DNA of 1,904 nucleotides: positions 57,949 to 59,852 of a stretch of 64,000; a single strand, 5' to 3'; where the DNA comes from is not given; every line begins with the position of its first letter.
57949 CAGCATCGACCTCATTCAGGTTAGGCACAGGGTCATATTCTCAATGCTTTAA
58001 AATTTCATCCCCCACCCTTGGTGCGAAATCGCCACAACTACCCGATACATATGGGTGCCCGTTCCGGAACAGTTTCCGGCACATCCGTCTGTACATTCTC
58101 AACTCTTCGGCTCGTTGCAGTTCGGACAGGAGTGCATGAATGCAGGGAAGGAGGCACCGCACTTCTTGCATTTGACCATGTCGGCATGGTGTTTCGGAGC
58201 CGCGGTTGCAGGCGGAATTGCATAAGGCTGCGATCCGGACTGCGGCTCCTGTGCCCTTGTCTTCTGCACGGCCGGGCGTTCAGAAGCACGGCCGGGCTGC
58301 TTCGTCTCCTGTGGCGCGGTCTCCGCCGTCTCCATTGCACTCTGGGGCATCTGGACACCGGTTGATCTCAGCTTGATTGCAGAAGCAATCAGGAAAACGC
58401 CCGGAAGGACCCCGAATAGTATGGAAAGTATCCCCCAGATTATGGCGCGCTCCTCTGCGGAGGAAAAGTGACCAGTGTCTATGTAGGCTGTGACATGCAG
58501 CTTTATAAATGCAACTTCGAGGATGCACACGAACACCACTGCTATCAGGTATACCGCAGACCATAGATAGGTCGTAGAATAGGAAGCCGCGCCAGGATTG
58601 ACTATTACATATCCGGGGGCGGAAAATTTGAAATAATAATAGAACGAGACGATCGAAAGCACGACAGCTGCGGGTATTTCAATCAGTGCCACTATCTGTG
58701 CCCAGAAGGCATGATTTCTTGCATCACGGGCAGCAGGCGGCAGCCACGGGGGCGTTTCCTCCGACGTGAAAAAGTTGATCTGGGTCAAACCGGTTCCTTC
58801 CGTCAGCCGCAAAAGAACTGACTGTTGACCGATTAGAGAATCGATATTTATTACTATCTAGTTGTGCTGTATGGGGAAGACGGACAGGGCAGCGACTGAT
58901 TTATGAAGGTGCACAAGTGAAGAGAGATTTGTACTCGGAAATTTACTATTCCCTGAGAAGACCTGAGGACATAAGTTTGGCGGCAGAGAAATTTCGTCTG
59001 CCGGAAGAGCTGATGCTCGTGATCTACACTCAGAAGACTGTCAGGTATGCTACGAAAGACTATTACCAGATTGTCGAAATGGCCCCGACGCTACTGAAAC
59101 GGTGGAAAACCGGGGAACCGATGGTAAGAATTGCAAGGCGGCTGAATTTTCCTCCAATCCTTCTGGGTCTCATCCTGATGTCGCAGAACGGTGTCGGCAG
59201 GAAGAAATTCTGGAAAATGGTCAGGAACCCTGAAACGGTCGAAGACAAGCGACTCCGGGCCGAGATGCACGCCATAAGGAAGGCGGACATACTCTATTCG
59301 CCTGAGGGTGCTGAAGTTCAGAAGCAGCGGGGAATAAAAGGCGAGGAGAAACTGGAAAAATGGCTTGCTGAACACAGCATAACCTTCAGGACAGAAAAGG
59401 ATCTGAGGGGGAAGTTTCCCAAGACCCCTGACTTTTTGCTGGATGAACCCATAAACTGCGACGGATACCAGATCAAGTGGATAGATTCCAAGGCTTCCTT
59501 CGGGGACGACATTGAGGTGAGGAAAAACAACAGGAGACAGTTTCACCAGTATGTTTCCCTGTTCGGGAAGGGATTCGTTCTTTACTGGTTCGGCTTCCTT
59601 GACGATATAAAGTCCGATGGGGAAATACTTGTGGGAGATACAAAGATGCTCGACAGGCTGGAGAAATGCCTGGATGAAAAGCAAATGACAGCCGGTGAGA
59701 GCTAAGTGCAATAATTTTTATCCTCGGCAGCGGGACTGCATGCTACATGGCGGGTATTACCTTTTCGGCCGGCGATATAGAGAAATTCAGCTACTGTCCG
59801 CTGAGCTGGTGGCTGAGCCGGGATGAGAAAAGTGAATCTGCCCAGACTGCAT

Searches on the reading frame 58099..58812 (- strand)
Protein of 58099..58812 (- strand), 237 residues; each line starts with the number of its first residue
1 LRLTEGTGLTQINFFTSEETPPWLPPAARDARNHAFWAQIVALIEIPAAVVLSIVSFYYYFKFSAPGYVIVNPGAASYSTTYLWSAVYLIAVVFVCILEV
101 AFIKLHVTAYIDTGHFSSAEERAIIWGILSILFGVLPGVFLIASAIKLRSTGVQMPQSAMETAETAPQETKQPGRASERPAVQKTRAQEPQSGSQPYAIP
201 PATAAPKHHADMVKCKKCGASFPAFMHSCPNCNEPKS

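Call 3: search_protein_families(library=pfam, proteins=[window:58099-58812:-], max_evalue=1)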
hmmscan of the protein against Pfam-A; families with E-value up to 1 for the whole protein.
window:58099-58812:- (237 aa): 5 families
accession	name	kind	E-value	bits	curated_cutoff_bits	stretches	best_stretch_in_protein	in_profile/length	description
PF18073.7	Zn_ribbon_LapB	-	0.01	15.9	25.7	1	214-234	2-22/28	Rubredoxin metal binding domain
PF13717.11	Zn_ribbon_4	-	0.011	16.1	30.3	1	196-223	11-36/36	zinc-ribbon domain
PF12773.13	DZR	-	0.036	14.7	27.3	1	212-234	12-32/45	Double zinc ribbon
PF12172.15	zf-ChsH2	-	0.16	12.2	23.2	1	214-232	13-31/37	ChsH2, rubredoxin-like zinc ribbon domain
PF01155.25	HypA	-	0.23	12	28.9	1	212-235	70-95/112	Hydrogenase/urease nickel incorporation, metallochaperone, hypA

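Call 54: search_protein_families(library=padloc, proteins=[window:58099-58812:-], max_evalue=0.01)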
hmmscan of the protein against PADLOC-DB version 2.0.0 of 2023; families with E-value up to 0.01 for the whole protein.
window:58099-58812:- (237 aa): 0 families

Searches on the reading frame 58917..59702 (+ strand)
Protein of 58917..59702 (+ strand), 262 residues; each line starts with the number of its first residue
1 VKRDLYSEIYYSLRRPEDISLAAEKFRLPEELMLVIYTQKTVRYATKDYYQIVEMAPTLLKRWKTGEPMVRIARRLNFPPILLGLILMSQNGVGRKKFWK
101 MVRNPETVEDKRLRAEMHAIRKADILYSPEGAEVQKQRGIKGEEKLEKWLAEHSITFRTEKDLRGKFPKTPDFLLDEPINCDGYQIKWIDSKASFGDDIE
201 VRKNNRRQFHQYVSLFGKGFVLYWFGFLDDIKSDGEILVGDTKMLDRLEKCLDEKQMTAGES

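Call 3: search_protein_families(library=pfam, proteins=[window:58917-59702:+], max_evalue=1)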
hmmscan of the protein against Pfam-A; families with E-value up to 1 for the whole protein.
window:58917-59702:+ (262 aa): 2 families
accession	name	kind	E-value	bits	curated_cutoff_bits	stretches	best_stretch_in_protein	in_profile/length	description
PF14811.11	TPD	-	2.4e-41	141.3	27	1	109-241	1-136/138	Protein of unknown function TPD sequence-motif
PF13040.11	Fur_reg_FbpB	-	0.39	10.8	25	0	238-257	19-38/39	Fur-regulated basic protein B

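Call 4: search_protein_families(library=ncbifam, proteins=[window:58917-59702:+], max_evalue=1)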
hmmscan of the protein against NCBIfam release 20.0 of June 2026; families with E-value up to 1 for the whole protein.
window:58917-59702:+ (262 aa): 0 families

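Call 49: find_related_loci(query=A2, collection=metagenome_contigs, flank=4000)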
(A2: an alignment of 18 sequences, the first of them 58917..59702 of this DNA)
Query A2 (262 aa) in metagenome_contigs; peptide patterns used: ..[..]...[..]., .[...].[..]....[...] (x = any residue, [..] = any of these).
600 stretches matched a pattern (row limit reached: there are more); 466 encode a relative of the query (tblastn E <= 1e-3); the best 80 are kept; 80 distinct loci.
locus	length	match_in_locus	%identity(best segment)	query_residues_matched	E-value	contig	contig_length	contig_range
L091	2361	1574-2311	52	1-246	1e-86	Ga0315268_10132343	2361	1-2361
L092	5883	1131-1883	53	1-250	4e-84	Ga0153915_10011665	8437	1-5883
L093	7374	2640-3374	48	1-245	7e-83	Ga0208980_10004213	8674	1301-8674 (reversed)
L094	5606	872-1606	47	1-245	2e-82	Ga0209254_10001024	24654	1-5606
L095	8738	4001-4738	51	1-246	2e-82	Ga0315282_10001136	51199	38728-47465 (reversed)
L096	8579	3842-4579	51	1-246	2e-82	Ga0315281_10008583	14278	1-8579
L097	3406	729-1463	48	1-245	7e-83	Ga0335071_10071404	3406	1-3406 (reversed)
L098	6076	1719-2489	49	1-256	6e-82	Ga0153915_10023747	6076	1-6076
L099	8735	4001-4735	51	1-245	3e-82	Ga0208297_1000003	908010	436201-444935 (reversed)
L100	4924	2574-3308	47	1-245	8e-82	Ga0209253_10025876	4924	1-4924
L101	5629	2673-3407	50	1-245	2e-81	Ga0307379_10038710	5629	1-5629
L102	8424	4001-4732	48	1-244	1e-81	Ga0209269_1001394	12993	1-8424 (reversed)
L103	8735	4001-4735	49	1-245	2e-81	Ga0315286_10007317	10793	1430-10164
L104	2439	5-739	49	1-245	2e-83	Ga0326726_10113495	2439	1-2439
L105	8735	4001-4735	49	1-245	3e-81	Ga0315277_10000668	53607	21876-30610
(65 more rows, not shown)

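Call 54: search_protein_families(library=padloc, proteins=[window:58917-59702:+], max_evalue=0.01)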
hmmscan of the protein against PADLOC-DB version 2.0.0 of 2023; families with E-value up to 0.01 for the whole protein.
window:58917-59702:+ (262 aa): 0 families

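Call 55: search_protein_families(library=phrogs, proteins=[window:58917-59702:+], max_evalue=0.01)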
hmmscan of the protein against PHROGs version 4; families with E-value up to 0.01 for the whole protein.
window:58917-59702:+ (262 aa): 0 families

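Call 75: search_solved_structures(query=A2, max_evalue=1, show_alignments=1)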
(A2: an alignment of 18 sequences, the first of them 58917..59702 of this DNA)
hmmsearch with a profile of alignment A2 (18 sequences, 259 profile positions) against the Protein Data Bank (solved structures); distinct sequences matched with E-value up to 1: 1.
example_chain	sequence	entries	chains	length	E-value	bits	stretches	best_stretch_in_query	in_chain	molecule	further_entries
4xyp_A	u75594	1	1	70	0.84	12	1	116-165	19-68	Fusion protein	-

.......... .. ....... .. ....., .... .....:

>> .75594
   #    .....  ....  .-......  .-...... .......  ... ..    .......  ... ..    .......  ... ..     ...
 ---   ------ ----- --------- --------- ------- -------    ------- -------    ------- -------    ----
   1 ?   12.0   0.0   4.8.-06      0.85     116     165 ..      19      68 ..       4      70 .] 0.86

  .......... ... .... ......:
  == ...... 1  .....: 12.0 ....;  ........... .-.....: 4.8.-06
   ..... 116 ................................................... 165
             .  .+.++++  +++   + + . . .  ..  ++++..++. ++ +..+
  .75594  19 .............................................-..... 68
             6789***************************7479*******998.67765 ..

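Call 76: find_homologous_proteins(query=A2, max_evalue=0.00001)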
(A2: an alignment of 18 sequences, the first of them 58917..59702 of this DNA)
Query A2 (18 sequences) (262 aa, profile of the alignment): 1090 proteins with E <= 0.00001 among 4781 candidates; the best 120 are listed.
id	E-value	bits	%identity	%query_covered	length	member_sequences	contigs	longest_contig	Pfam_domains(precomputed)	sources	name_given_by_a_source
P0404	2.3e-128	445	48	94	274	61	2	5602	PF14811.12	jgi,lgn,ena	-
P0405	2.2e-126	438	47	92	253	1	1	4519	PF14811.12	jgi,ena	-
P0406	2.3e-126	438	48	93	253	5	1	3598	PF14811.12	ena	-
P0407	4.6e-126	437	50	88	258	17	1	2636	PF14811.12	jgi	jgi:hypothetical protein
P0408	5.3e-126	437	48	93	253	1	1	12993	PF14811.12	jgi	-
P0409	7.2e-126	437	48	93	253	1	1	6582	PF14811.12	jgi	-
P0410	9.4e-126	436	47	93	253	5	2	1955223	PF14811.12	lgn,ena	-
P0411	1.1e-125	436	49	91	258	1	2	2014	PF14811.12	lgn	-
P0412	1.3e-125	436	50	96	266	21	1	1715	PF14811.12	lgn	-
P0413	1.4e-125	436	48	94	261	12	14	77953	PF14811.12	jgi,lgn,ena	jgi:hypothetical protein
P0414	1.4e-125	436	47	95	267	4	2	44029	PF14811.12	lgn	-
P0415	1.8e-125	435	44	97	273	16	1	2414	PF14811.12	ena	-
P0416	2.5e-125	435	48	95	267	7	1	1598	PF14811.12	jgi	jgi:hypothetical protein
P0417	5.3e-125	434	49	92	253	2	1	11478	PF14811.12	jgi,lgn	-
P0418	7.2e-125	433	45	94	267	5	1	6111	PF14811.12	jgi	jgi:hypothetical protein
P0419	1.4e-124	433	46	100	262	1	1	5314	PF14811.12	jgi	jgi:hypothetical protein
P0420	1.4e-124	432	47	94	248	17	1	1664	PF14811.12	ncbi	-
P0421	1.6e-124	432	48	94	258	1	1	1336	PF14811.12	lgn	-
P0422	2.5e-124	432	48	93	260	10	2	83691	PF14811.12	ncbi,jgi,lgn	jgi:hypothetical protein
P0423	3.5e-124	431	46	95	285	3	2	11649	PF14811.12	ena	-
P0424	3.6e-124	431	77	96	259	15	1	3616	PF14811.12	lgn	-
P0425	3.7e-124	431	47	94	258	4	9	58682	PF14811.12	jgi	jgi:hypothetical protein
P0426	6.3e-124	430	47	95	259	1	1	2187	PF14811.12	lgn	-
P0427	6.5e-124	430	49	92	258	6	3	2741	PF14811.12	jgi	-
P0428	6.9e-124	430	50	94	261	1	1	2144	PF14811.12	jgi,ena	-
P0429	6.9e-124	430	47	92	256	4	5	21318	PF14811.12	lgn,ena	-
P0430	9.5e-124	430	49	94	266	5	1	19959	PF14811.12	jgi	jgi:hypothetical protein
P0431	1.0e-123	430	47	94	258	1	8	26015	PF14811.12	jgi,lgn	jgi:hypothetical protein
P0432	1.0e-123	430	46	93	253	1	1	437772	PF14811.12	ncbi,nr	ncbi:MAG: C15orf41 family protein [Methanomassiliicoccales archaeon]|nr:C15orf41 family protein [Met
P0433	1.1e-123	430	47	95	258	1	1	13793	PF14811.12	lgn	-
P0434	1.2e-123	429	48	92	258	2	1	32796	PF14811.12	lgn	-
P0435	1.3e-123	429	48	93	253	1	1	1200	PF14811.12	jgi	-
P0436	1.3e-123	429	48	92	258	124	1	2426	PF14811.12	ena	-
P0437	1.3e-123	429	48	94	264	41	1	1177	PF14811.12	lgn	-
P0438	1.5e-123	429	45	92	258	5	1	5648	PF14811.12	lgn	-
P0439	1.9e-123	429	100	100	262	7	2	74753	PF14811.12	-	-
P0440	2.4e-123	428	48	94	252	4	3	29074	PF14811.12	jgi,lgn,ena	-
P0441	2.5e-123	428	46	93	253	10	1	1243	PF14811.12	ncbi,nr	ncbi:MAG TPA: C15orf41 family protein [Methanomassiliicoccales archaeon]|nr:C15orf41 family protein 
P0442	2.7e-123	428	47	92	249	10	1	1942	PF14811.12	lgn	-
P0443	2.8e-123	428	52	95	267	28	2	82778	PF14811.12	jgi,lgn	jgi:hypothetical protein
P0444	3.0e-123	428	49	94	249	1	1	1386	PF14811.12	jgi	jgi:hypothetical protein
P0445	3.5e-123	428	47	97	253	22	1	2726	PF14811.12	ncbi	-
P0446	5.2e-123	427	47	93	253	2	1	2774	PF14811.12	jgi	jgi:hypothetical protein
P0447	5.5e-123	427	46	98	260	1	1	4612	PF14811.12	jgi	-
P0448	5.7e-123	427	48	93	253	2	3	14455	PF14811.12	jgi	jgi:hypothetical protein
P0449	8.5e-123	427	47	94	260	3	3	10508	PF14811.12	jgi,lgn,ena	-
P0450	8.7e-123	427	47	92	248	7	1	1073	PF14811.12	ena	-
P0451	9.4e-123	427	47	92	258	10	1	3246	PF14811.12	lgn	-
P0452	9.9e-123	426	51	94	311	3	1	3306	PF14811.12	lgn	-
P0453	1.2e-122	426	46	94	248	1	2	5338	PF14811.12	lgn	-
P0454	1.3e-122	426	51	88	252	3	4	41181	PF14811.12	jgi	jgi:hypothetical protein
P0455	1.3e-122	426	46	97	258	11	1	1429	PF14811.12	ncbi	-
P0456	1.8e-122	426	49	92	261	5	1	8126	PF14811.12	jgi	jgi:hypothetical protein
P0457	2.0e-122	425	49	92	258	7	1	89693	PF14811.12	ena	-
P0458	2.2e-122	425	48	89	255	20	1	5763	PF14811.12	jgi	jgi:hypothetical protein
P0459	2.3e-122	425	46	91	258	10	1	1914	PF14811.12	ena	-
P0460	3.1e-122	425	49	91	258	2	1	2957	PF14811.12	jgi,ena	-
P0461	3.5e-122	425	46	99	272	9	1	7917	PF14811.12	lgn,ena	-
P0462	3.9e-122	424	48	95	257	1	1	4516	PF14811.12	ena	-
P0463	4.0e-122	424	47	94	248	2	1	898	PF14811.12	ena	-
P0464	5.2e-122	424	45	93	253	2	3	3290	PF14811.12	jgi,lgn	jgi:hypothetical protein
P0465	5.2e-122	424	47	94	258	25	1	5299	PF14811.12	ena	-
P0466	1.0e-121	423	48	94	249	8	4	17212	PF14811.12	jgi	jgi:hypothetical protein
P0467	1.0e-121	423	48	93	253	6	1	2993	PF14811.12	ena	-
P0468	1.0e-121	423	75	99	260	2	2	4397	PF14811.12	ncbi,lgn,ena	-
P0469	1.2e-121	423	46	89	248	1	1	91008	PF14811.12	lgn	-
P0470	1.6e-121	422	49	94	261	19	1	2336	PF14811.12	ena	-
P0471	2.2e-121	422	75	96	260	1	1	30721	PF14811.12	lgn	-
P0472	2.2e-121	422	49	92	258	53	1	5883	PF14811.12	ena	-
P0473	2.6e-121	422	49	89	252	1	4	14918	PF14811.12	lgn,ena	-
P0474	2.6e-121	422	52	88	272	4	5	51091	PF14811.12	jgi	jgi:hypothetical protein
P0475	3.0e-121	422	46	94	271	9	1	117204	PF14811.12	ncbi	ncbi:MAG: C15orf41 family protein [Thermoplasmata archaeon]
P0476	3.8e-121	421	49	91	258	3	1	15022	PF14811.12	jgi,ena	-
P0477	4.0e-121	421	47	95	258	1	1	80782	PF14811.12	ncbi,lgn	-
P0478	4.6e-121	421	76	99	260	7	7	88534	PF14811.12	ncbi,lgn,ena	-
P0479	4.7e-121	421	46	92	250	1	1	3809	PF14811.12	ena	-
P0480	5.0e-121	421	50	89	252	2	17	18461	PF14811.12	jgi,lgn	jgi:hypothetical protein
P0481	5.1e-121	421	75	99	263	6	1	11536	PF14811.12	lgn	-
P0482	5.1e-121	421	46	92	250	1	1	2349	PF14811.12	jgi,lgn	jgi:hypothetical protein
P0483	5.8e-121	421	76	97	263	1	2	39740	PF14811.12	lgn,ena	-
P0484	6.6e-121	420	47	92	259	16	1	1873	PF14811.12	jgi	-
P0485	7.1e-121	420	45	98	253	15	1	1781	PF14811.12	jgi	jgi:hypothetical protein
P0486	7.7e-121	420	46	94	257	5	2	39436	PF14811.12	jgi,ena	jgi:hypothetical protein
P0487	8.8e-121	420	50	89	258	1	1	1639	PF14811.12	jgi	-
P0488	9.2e-121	420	50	89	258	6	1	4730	PF14811.12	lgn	-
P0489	9.9e-121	420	45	98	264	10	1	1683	PF14811.12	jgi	-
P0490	1.0e-120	420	46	94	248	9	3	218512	PF14811.12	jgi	jgi:hypothetical protein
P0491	1.1e-120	420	47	93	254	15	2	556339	PF14811.12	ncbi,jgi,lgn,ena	-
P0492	1.2e-120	420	46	94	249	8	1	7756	PF14811.12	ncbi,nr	ncbi:MAG: hypothetical protein A3K75_02670 [Euryarchaeota archaeon RBG_13_61_15]|nr:MAG: hypothetica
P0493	2.2e-120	419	47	94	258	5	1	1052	PF14811.12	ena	-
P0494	1.5e-119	416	44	97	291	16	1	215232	PF14811.12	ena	-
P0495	1.6e-119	416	45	97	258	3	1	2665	PF14811.12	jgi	-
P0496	2.0e-119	416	73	96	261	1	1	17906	PF14811.12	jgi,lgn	-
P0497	2.5e-119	415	47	91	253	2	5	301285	PF14811.12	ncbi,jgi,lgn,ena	ncbi:MAG TPA: C15orf41 family protein [Thermoplasmata archaeon]|jgi:hypothetical protein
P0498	3.2e-119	415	49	89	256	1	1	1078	PF14811.12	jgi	-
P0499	3.8e-119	415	75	99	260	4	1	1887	PF14811.12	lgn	-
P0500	3.9e-119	415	49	94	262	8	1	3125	PF14811.12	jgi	jgi:hypothetical protein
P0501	8.2e-119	414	48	94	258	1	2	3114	PF14811.12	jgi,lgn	-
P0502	8.8e-119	413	49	94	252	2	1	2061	PF14811.12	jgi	jgi:hypothetical protein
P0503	1.2e-118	413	48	89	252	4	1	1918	PF14811.12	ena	-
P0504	1.4e-118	413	48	92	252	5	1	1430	PF14811.12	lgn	-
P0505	1.4e-118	413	50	88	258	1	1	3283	PF14811.12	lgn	-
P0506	1.5e-118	413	48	92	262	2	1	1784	PF14811.12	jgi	jgi:hypothetical protein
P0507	4.4e-118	411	71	100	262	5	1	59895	PF14811.12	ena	-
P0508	8.6e-118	410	48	93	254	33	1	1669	PF14811.12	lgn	-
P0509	9.2e-118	410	48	88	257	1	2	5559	PF14811.12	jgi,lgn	jgi:hypothetical protein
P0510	4.8e-117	408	43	94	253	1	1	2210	PF14811.12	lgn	-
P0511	6.7e-117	407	50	96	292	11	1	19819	PF14811.12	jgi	jgi:hypothetical protein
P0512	7.3e-117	407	52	94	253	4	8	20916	PF14811.12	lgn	-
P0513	8.4e-117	407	44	97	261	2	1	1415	PF14811.12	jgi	-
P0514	9.2e-117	407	50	94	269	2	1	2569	PF14811.12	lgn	-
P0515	1.0e-116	407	48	94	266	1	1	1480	PF14811.12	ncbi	-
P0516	1.1e-116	407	48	93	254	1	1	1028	PF14811.12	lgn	-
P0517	1.9e-116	406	45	94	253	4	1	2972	PF14811.12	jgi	jgi:hypothetical protein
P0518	2.0e-116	406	48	94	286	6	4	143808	PF14811.12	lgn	-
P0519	2.9e-116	405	45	93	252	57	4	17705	PF14811.12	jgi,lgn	jgi:hypothetical protein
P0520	6.1e-116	404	50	94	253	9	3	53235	PF14811.12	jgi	jgi:mRNA-degrading endonuclease RelE of RelBE toxin-antitoxin system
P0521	1.7e-115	403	52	94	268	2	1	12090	PF14811.12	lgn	-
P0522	1.8e-115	403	51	92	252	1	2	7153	PF14811.12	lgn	-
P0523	1.8e-115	403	46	98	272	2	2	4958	PF14811.12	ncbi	-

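Call 84: predict_structure(alignment_id=A3)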
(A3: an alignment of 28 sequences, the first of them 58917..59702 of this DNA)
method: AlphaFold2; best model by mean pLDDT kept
length: 262 residues; sequences in the alignment: 28
mean_pLDDT: 94.7   pTM: 0.87
mean pLDDT of the five models: 94.7, 94.2, 93.6, 93.6, 90.3
residues with pLDDT >= 90: 239; 70-90: 21; 50-70: 2; < 50: 0
segments of 3 or more residues with pLDDT < 50: none
pLDDT, mean of each block of 10 residues (from residue 1): 96 95 98 96 94 98 98 96 98 97 97 98 95 95 97 97 93 97 94 94 90 96 95 88 94 83 57
secondary structure, 60 per line:
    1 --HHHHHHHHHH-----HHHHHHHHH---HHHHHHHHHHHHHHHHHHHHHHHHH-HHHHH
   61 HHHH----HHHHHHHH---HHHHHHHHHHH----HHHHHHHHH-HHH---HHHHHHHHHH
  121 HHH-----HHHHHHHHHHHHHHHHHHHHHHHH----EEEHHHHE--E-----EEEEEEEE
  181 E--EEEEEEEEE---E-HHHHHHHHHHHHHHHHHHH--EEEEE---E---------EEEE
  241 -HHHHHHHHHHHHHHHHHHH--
elements in order: H3-12 H18-26 H30-54 H56-64 H69-76 H80-90 H95-103 H111-123 H129-152 E157-159 H160-163 E173-181 E184-192 H198-216 E219-223 E237-240 H242-260

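Call 86: fold_search(model_id=the predicted structure, library=pdb)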
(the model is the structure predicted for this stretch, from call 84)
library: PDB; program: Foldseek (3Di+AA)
matches with E <= 10: 112; with E <= 0.001: 0
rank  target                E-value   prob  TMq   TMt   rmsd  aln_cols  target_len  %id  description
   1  4zsf_A                8.7e-02  0.57  0.31  0.30  10.0       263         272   11  Crystal structure of pre-specific restriction endonuclease BsaWI-DNA complex (released 2015-10-07)
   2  7edb_B                2.1e-01  0.20  0.23  0.18  19.9       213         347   10  EcoT38I restriction endonuclease complexed with DNA (released 2022-03-16)
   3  8u9x_E                2.5e-01  0.30  0.19  0.23   9.2       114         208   15  STRUCTURAL BASIS OF TRANSCRIPTION: RNA POLYMERASE II SUBSTRATE BINDING AND METAL COORDINATION AT 3.0 A OF T834P MUTANT (released 2024-09-18)
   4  7vba_E                4.0e-01  0.47  0.24  0.31   6.5       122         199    7  Structure of the pre state human RNA Polymerase I Elongation Complex (released 2022-02-16)
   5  1y88                  5.3e-01  0.54  0.25  0.34   5.2       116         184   15  Crystal Structure of Protein of Unknown Function AF1548 (released 2004-12-21)
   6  6xre_E                5.3e-01  0.33  0.23  0.28   8.0       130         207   10  Structure of the p53/RNA polymerase II assembly (released 2021-03-24)
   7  6maf_A                6.4e-01  0.09  0.20  0.20  18.4       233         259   10  native BbvCI A2B2 tetramer at low resolution (released 2018-11-14)
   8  9dou_A                6.8e-01  0.16  0.26  0.09  12.2       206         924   14  Taeniopygia guttata R2 retrotransposon (R2Tg) initiating target-primed reverse transcription (released 2025-05-21)
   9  1k83_E                7.2e-01  0.23  0.17  0.21   7.9        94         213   15  Crystal Structure of Yeast RNA Polymerase II Complexed with the Inhibitor Alpha Amanitin (released 2002-02-13)
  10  1i50_E                8.5e-01  0.21  0.17  0.20   8.0        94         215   15  RNA POLYMERASE II CRYSTAL FORM II AT 2.8 A RESOLUTION (released 2001-04-23)
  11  2e52_B                8.5e-01  0.12  0.22  0.20  17.2       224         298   12  Crystal structural analysis of HindIII restriction endonuclease in complex with cognate DNA at 2.0 angstrom resolution (released 2007-12-18)
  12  9nl2_A                9.6e-01  0.18  0.28  0.08  13.3       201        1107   14  Structure of R2 retrotransposon protein from Platysternon megacephalum initiating target-primed reverse transcription (released 2025-06-18)
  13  9nl3_A                1.2e+00  0.14  0.29  0.08  13.1       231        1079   10  Structure of R2 retrotransposon protein from Taeniopygia guttata initiating target-primed reverse transcription (released 2025-06-18)
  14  6hlr_E                1.2e+00  0.13  0.18  0.22   9.1       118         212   14  Yeast RNA polymerase I elongation complex bound to nucleotide analog GMPCPP (core focused) (released 2019-04-03)
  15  4gfk_A                1.2e+00  0.06  0.12  0.16  20.0       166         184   13  structures of NO factors (released 2013-06-19)
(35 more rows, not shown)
